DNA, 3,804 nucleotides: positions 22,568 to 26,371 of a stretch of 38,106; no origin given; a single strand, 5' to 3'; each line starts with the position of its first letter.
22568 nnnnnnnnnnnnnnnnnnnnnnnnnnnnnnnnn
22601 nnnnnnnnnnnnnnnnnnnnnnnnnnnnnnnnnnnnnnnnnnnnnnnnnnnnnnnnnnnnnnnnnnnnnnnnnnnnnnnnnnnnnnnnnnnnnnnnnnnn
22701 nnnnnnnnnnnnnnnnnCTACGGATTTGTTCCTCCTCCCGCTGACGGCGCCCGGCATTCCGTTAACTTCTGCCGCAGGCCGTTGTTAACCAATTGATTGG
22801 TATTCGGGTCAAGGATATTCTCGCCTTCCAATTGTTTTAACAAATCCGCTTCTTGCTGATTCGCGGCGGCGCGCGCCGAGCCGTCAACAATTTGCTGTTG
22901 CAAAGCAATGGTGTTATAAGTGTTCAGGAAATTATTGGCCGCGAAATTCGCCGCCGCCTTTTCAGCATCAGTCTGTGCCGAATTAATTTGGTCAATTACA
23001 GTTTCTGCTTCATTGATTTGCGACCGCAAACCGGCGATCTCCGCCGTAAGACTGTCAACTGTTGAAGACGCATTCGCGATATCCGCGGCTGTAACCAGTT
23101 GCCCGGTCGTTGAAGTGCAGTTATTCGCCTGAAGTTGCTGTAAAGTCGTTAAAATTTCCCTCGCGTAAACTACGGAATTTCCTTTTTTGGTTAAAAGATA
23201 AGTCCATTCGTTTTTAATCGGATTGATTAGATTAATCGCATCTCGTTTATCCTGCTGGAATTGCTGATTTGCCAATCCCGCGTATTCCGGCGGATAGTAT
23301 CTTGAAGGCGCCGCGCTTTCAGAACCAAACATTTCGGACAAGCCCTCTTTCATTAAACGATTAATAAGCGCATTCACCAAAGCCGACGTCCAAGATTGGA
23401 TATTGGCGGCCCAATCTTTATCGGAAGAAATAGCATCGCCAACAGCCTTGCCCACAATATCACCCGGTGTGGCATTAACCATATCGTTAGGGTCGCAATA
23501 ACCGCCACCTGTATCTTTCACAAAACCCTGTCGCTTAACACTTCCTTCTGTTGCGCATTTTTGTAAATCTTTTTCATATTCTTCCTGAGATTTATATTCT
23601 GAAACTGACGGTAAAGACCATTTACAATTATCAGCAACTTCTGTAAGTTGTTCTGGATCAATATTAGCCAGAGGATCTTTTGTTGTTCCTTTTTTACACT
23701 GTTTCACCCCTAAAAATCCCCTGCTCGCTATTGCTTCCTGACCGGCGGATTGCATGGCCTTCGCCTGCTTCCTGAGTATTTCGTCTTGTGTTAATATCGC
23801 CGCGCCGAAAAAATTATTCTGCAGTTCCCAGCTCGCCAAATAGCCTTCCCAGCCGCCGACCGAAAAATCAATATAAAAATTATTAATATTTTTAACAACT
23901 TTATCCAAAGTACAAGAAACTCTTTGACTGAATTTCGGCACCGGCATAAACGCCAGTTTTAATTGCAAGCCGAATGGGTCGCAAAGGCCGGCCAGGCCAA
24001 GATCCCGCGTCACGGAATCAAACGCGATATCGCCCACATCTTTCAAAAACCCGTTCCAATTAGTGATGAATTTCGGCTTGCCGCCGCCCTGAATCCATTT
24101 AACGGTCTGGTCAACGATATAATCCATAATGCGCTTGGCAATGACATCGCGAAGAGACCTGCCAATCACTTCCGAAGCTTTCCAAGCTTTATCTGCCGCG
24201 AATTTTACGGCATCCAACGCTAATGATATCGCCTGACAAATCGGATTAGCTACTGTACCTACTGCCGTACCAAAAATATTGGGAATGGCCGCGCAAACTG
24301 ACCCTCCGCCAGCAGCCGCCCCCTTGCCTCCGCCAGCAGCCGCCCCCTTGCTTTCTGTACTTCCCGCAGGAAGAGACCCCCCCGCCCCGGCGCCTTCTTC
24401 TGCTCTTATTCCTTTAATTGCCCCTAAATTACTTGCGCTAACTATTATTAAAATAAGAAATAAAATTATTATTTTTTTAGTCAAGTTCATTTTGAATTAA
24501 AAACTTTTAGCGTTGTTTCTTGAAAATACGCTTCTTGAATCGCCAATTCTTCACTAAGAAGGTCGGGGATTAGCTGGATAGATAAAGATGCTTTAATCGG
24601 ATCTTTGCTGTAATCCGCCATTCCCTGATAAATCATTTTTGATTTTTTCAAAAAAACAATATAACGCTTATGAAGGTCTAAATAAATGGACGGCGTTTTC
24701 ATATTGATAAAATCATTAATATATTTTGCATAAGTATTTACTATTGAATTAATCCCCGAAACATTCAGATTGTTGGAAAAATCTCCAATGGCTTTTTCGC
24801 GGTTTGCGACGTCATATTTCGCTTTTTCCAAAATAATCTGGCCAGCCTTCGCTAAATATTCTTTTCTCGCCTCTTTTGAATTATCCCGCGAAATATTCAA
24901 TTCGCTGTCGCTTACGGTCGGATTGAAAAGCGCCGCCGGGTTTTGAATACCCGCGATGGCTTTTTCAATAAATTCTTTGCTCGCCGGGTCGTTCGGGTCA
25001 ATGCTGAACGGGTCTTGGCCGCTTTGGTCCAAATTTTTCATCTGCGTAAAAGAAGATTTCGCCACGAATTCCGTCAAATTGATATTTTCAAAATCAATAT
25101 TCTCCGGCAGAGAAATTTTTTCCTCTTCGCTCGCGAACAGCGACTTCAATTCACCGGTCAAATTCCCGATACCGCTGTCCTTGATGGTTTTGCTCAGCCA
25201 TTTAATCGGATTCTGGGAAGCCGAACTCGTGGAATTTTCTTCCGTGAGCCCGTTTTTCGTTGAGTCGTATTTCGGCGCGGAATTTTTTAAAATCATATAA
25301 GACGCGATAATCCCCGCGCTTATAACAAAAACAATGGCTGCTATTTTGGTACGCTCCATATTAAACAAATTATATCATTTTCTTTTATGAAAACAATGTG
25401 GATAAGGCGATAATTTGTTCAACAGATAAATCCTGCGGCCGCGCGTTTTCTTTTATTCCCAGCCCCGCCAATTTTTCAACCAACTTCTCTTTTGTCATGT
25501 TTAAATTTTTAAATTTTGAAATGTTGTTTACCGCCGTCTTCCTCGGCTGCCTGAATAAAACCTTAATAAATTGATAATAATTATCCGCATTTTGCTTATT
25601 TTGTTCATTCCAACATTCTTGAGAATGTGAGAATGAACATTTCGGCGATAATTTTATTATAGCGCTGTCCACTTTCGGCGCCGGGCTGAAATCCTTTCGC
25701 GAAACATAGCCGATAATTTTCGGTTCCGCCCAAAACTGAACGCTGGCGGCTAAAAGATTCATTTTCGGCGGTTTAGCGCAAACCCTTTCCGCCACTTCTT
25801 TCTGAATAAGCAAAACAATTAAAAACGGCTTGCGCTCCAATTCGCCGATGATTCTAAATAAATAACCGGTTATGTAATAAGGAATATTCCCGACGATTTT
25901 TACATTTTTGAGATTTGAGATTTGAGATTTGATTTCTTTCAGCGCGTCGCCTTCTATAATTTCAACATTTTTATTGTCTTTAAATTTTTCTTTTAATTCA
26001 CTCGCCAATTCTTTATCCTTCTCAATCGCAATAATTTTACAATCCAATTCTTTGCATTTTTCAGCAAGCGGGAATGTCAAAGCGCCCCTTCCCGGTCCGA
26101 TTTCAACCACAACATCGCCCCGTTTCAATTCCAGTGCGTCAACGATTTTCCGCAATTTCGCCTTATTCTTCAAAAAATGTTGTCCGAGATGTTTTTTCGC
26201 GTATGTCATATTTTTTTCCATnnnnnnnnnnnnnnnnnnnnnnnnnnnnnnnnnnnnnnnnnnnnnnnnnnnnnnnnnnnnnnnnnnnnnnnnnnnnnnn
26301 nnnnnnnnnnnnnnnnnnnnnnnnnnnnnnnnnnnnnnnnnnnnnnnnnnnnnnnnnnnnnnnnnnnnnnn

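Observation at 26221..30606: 1461-aa surface protein combining a PLC / P1-nuclease zinc domain, two lamin-tail domains and a tandemly duplicated unknown module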

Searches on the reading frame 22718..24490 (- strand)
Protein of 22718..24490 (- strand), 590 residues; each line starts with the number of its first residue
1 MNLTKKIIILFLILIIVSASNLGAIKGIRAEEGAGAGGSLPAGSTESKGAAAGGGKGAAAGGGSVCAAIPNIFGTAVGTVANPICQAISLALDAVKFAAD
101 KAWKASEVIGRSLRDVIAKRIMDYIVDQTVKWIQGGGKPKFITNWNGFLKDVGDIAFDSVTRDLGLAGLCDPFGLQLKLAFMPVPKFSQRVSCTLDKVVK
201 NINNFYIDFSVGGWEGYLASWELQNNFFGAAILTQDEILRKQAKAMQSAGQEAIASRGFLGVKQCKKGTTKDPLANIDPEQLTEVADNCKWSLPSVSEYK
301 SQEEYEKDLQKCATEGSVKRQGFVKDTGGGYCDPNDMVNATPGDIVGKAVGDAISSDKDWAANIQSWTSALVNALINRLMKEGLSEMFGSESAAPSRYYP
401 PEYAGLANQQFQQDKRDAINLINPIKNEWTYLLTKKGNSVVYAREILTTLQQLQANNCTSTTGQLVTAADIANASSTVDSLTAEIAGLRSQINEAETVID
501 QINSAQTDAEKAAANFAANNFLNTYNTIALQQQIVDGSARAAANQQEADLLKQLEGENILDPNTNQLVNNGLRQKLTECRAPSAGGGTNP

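Call 3: search_protein_families(library=pfam, proteins=[window:22718-24490:-], max_evalue=1)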
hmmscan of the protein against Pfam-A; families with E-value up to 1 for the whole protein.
window:22718-24490:- (590 aa): 2 families
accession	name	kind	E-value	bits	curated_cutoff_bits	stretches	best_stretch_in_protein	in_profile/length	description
PF07544.18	Med9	-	0.21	12.1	26.9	0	470-503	12-46/80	RNA polymerase II transcription mediator complex subunit 9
PF18982.5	JetA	-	0.22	10.5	26.2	1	433-555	183-304/434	Wadjet protein JetA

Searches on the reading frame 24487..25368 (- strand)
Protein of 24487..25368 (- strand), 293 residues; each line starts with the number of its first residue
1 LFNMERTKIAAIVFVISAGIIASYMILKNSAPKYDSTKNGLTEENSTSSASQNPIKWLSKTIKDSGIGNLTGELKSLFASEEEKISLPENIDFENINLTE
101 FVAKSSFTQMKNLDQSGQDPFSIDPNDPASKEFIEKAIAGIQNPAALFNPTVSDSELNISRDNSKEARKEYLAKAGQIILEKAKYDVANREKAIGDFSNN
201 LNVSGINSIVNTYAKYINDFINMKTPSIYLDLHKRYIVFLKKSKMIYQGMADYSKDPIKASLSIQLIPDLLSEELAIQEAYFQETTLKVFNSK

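Call 3: search_protein_families(library=pfam, proteins=[window:24487-25368:-], max_evalue=1)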
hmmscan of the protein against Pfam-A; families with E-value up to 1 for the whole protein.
window:24487-25368:- (293 aa): 3 families
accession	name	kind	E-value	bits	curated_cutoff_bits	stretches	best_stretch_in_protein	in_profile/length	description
PF01765.24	RRF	-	0.00075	19.8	29.7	1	93-192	18-114/164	Ribosome recycling factor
PF16721.11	zf-H3C2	-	0.11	13.3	26.7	1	82-142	30-90/102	Zinc-finger like, probable DNA-binding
PF21278.2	YlmH_1st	-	0.17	12.4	27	1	208-248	15-55/65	YlmH, N-terminal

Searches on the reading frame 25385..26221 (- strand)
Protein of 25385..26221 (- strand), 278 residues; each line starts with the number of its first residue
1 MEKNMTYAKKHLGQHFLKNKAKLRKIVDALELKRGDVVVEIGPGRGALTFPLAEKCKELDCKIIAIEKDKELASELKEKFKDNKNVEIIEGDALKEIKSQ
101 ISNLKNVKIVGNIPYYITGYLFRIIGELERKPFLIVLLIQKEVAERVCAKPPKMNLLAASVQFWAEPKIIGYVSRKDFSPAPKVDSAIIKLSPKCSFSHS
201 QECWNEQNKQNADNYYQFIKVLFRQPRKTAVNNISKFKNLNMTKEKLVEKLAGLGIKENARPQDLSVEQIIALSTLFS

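Call 3: search_protein_families(library=pfam, proteins=[window:25385-26221:-], max_evalue=1)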
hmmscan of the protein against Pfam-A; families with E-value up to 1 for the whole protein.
window:25385-26221:- (278 aa): 16 families
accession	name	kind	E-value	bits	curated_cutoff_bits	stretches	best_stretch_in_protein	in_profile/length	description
PF00398.26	RrnaAD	-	1e-47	162.9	24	1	8-274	4-258/263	Ribosomal RNA adenine dimethylase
PF02390.23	Methyltransf_4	-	2.7e-06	27.4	24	1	37-108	4-77/173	Putative methyltransferase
PF01135.25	PCMT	-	8.6e-06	26.1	20.3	1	25-93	64-133/210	Protein-L-isoaspartate(D-aspartate) O-methyltransferase (PCMT)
PF13649.12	Methyltransf_25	-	3.3e-05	24.9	27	1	38-95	1-57/97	Methyltransferase domain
PF01728.25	FtsJ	-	0.00028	21.3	24.1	1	21-100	7-82/181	FtsJ-like methyltransferase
PF13847.12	Methyltransf_31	-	0.00079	19.6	27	1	33-103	2-71/145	Methyltransferase domain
PF02353.26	CMAS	-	0.0021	17.9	27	1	20-84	48-109/273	Mycolic acid cyclopropane synthetase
PF13679.12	Methyltransf_32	-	0.0028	18.1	27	1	30-91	21-87/143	Methyltransferase domain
PF08241.18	Methyltransf_11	-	0.005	17.9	21.2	1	39-94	1-52/95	Methyltransferase domain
PF02475.24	TRM5-TYW2_MTfase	-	0.0057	17.1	28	1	31-132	33-131/164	TRM5/TYW2 methyltransferase domain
PF02254.24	TrkA_N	-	0.03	15.1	23.8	1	44-96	5-52/116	TrkA-N domain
PF05175.20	MTS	-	0.037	14.1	23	1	27-100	24-97/170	Methyltransferase small domain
PF08242.18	Methyltransf_12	-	0.052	14.7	30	1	39-89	1-54/98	Methyltransferase domain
PF02636.23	Methyltransf_28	-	0.055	13.4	23.3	1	37-95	21-75/249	Putative S-adenosyl-L-methionine-dependent methyltransferase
PF01795.25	Methyltransf_5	-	0.056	13.3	27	1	23-108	9-92/309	MraW methylase family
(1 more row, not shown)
